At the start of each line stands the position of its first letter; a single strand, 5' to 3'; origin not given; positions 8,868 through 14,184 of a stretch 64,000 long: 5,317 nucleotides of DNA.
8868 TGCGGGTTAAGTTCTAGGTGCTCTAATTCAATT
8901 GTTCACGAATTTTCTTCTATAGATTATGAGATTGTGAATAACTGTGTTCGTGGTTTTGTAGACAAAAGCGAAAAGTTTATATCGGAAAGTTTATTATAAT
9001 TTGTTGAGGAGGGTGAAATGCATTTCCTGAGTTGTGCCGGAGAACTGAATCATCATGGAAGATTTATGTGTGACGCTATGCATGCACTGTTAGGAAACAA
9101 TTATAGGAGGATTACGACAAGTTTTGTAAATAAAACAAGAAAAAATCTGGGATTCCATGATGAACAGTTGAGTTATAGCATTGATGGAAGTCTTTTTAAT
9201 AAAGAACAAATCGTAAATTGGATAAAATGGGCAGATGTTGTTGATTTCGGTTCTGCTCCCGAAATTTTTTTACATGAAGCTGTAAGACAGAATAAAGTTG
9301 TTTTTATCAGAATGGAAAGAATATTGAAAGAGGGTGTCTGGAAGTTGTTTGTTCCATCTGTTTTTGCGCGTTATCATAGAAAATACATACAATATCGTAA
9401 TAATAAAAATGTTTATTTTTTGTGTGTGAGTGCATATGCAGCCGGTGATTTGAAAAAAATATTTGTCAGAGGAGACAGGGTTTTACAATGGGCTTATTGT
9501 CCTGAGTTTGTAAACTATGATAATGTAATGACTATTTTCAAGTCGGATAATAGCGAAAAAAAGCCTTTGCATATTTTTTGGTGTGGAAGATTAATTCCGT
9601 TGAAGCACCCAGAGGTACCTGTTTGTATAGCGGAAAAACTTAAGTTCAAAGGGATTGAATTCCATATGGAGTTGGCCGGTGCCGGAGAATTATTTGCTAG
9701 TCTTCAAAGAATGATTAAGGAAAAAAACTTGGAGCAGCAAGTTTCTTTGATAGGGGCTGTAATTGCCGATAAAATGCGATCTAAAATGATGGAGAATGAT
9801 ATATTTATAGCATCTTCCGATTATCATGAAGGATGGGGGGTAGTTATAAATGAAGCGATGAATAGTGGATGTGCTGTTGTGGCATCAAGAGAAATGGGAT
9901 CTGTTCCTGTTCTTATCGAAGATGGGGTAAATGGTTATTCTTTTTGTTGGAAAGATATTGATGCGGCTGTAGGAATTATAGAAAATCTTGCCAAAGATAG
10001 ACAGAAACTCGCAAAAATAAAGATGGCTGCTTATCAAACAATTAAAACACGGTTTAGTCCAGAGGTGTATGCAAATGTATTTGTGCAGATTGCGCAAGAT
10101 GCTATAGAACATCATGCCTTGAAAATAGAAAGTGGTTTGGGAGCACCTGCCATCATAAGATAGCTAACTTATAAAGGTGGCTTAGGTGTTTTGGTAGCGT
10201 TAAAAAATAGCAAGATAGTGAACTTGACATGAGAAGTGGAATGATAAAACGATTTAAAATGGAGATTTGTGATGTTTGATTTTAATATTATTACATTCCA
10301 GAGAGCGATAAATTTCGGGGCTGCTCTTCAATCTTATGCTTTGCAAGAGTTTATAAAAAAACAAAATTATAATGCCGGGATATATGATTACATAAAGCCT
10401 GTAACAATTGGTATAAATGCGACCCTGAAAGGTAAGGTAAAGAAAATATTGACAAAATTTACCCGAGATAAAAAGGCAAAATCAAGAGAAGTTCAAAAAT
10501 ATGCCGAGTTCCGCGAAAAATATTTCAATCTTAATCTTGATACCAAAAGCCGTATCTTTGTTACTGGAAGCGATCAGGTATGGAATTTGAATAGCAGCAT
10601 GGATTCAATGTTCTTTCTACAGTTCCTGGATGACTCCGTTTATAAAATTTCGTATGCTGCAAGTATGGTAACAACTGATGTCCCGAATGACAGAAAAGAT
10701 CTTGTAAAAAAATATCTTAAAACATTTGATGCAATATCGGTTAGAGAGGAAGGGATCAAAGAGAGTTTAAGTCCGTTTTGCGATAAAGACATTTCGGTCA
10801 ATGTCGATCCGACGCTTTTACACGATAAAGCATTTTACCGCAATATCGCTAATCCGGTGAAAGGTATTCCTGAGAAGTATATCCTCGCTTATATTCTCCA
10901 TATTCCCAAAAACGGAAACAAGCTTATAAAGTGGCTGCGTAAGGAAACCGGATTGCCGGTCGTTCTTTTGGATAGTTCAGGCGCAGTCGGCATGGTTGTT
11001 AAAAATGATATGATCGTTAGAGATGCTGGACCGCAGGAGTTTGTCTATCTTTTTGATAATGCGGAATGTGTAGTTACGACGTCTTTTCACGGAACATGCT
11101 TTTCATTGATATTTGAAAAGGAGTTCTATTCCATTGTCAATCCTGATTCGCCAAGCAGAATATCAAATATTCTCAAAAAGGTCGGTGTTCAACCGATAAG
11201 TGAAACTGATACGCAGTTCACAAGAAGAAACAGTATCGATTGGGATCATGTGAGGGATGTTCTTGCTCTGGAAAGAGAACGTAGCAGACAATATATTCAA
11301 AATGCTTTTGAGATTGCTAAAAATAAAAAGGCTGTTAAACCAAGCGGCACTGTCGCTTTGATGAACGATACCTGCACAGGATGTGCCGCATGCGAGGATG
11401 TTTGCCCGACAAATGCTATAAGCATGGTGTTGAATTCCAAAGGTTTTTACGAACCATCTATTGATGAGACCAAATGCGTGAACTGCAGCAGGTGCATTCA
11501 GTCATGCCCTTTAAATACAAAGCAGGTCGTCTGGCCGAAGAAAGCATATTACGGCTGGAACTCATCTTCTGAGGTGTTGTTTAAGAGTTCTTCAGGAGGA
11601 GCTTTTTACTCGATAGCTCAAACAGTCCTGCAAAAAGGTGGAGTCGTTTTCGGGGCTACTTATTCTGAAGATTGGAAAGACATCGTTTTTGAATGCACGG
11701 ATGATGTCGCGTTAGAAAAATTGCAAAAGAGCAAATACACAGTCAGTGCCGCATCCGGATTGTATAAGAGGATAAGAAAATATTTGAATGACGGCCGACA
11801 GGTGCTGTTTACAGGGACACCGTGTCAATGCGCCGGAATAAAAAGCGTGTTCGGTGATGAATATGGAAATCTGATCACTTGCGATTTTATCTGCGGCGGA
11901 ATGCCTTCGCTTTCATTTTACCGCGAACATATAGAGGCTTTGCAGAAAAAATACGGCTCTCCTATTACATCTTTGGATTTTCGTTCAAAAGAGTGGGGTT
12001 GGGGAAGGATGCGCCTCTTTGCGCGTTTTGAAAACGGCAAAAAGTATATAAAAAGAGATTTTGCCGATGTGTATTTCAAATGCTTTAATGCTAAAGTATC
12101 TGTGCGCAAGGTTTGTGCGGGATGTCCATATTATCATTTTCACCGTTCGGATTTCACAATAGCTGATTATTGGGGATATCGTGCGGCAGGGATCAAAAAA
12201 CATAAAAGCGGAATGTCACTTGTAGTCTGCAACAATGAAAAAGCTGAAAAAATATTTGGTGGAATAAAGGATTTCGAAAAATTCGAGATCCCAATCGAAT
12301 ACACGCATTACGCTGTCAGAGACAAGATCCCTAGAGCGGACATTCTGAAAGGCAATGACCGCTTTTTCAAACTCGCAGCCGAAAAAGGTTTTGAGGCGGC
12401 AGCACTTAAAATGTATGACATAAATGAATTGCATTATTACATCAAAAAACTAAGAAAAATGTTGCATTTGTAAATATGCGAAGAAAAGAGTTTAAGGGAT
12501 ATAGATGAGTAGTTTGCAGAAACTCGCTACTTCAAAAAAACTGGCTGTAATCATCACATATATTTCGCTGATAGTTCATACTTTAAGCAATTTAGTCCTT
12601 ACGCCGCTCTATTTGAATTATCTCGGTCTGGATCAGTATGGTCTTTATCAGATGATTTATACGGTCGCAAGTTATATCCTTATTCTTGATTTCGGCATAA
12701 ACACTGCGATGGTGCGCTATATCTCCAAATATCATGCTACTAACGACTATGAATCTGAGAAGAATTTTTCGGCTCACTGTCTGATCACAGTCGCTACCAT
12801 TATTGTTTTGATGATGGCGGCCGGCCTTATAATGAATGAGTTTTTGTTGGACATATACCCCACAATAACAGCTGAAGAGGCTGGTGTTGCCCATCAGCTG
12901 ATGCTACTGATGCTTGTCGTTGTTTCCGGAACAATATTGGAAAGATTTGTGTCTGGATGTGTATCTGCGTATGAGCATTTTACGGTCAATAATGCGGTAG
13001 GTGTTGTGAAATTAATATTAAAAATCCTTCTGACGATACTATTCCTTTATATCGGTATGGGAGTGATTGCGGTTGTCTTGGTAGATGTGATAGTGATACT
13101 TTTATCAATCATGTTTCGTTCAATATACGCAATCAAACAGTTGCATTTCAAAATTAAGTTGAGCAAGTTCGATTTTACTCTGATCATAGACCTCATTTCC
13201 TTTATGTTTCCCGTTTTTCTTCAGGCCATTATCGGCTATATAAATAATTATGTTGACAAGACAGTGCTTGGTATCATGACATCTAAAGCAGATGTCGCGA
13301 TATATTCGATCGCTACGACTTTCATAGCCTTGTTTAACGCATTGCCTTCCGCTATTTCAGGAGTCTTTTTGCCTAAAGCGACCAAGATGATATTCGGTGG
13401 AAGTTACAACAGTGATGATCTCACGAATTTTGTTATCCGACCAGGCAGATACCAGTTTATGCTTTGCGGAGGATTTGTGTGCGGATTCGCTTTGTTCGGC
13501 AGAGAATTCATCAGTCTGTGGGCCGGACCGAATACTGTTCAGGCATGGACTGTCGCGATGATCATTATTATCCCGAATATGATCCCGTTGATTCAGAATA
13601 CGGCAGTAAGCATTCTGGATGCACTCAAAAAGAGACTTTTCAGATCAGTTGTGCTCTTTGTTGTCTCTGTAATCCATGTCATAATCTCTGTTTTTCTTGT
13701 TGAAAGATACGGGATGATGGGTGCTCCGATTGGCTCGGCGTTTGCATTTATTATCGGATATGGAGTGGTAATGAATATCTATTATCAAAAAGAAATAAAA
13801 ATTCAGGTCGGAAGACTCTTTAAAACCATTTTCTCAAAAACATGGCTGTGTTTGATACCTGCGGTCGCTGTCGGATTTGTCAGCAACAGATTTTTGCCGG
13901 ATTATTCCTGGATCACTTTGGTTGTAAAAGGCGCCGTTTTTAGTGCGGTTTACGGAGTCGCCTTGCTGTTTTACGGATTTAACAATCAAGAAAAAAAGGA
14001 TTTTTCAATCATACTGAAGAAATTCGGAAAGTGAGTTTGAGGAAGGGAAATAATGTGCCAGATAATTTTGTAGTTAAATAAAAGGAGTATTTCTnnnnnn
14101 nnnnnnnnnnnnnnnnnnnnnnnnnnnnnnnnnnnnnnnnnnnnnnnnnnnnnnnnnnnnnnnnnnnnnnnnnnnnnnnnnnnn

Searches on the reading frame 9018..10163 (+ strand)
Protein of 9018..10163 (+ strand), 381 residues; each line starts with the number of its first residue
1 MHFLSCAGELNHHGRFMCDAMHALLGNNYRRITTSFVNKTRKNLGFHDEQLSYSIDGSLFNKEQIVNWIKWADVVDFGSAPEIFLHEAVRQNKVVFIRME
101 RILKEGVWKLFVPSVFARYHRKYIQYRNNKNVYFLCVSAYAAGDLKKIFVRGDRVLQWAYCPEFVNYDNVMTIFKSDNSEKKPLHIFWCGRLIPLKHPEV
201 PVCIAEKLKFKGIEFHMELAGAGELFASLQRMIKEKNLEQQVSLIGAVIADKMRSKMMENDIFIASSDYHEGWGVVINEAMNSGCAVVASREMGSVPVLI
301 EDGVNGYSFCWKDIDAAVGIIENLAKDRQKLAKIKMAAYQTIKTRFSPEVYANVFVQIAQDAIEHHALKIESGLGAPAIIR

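Call 50: search_protein_families(library=pfam, proteins=[window:9018-10163:+], max_evalue=0.001)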
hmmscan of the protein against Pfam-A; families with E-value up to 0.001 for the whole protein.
window:9018-10163:+ (381 aa): 2 families
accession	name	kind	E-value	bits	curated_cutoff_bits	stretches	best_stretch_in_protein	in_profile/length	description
PF00534.26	Glycos_transf_1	-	6.7e-24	84.8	26.4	1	173-340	5-171/172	Glycosyl transferases group 1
PF13692.12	Glyco_trans_1_4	-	2.3e-17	64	27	1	185-327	3-142/142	Glycosyl transferases group 1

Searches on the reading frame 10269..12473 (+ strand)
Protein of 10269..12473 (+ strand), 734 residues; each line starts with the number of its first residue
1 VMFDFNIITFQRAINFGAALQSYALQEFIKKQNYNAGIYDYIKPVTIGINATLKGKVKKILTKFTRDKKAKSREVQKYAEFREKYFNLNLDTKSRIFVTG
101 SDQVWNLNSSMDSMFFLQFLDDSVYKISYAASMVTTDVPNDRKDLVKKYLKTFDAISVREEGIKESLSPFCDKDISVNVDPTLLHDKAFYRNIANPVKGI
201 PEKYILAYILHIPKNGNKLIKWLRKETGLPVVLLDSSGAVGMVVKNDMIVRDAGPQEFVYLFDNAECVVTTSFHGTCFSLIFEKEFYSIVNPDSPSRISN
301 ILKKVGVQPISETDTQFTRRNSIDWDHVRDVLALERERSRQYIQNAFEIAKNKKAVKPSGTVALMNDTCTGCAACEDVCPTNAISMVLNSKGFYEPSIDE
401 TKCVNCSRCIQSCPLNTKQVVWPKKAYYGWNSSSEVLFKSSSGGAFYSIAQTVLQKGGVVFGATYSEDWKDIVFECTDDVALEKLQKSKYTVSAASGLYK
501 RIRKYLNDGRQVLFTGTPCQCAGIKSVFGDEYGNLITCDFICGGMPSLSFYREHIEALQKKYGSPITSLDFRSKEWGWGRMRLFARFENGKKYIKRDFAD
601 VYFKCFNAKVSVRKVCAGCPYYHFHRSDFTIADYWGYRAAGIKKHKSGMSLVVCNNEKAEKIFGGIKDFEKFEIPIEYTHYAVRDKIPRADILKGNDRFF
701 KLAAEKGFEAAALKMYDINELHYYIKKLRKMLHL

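Call 50: search_protein_families(library=pfam, proteins=[window:10269-12473:+], max_evalue=0.001)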
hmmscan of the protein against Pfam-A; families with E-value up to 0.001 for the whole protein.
window:10269-12473:+ (734 aa): 15 families
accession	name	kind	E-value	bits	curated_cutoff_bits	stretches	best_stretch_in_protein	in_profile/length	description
PF04230.19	PS_pyruv_trans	-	4e-32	112.7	25.3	1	15-291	1-278/280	Polysaccharide pyruvyl transferase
PF04432.18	FrhB_FdhB_C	-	2.6e-17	63.5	23.3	1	510-673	2-143/150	Coenzyme F420 hydrogenase/dehydrogenase, beta subunit C terminus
PF14697.11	Fer4_21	-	5.6e-12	46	35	2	358-386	30-59/59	4Fe-4S dicluster domain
PF00037.32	Fer4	-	1.6e-11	43.9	21.1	2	366-385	5-24/24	4Fe-4S binding domain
PF12838.12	Fer4_7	-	8.6e-11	42.6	27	1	368-415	1-50/52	4Fe-4S dicluster domain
PF13237.11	Fer4_10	-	2.3e-10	40.7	25.5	1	396-415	2-21/53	4Fe-4S dicluster domain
PF13484.11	Fer4_16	-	1.7e-07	32.4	30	1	369-385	2-18/66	4Fe-4S double cluster binding domain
PF13187.11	Fer4_9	-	1.8e-07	31.5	27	1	369-415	2-49/52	4Fe-4S dicluster domain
PF04422.18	FrhB_FdhB_N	-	5.7e-07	30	22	1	426-495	1-73/78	Coenzyme F420 hydrogenase/dehydrogenase, beta subunit N-term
PF13183.11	Fer4_8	-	1.6e-06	29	27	0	358-382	46-67/68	4Fe-4S dicluster domain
PF25160.1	LdpA_Fe-S-bd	-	3.1e-06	27.3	27.6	1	375-417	9-42/49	LdpA Fe-S cluster-binding domain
PF12837.12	Fer4_6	-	6.4e-06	26.3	25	0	366-384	6-24/24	4Fe-4S binding domain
PF12797.12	Fer4_2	-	1.2e-05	25.4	24.5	0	396-414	3-21/22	4Fe-4S binding domain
PF13534.11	Fer4_17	-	0.00014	22.8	22.2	0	340-382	22-59/61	4Fe-4S dicluster domain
PF12798.12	Fer4_3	-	0.00015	22.8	27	0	369-383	1-15/15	4Fe-4S binding domain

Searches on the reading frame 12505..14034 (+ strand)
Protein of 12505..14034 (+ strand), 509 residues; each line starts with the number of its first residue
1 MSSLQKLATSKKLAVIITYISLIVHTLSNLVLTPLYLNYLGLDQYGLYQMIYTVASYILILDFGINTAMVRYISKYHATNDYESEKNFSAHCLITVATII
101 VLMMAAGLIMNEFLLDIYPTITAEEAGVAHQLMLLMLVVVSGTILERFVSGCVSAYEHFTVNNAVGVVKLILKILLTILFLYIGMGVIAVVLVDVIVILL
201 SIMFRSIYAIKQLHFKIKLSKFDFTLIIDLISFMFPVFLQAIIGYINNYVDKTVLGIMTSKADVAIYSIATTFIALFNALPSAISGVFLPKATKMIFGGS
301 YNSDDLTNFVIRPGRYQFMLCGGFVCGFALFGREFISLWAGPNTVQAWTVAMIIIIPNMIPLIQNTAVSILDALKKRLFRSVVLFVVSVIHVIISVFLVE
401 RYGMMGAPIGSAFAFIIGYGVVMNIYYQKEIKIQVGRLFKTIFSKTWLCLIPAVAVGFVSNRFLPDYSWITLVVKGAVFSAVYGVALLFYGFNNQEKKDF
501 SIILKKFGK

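Call 50: search_protein_families(library=pfam, proteins=[window:12505-14034:+], max_evalue=0.001)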
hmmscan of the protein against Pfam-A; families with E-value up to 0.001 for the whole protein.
window:12505-14034:+ (509 aa): 2 families
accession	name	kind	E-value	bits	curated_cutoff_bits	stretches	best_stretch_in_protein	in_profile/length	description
PF01943.22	Polysacc_synt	-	2.6e-19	70.1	28.2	1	16-290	6-268/274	Polysaccharide biosynthesis protein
PF13440.11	Polysacc_synt_3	-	1.2e-06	28.5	23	1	43-295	9-243/293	Polysaccharide biosynthesis protein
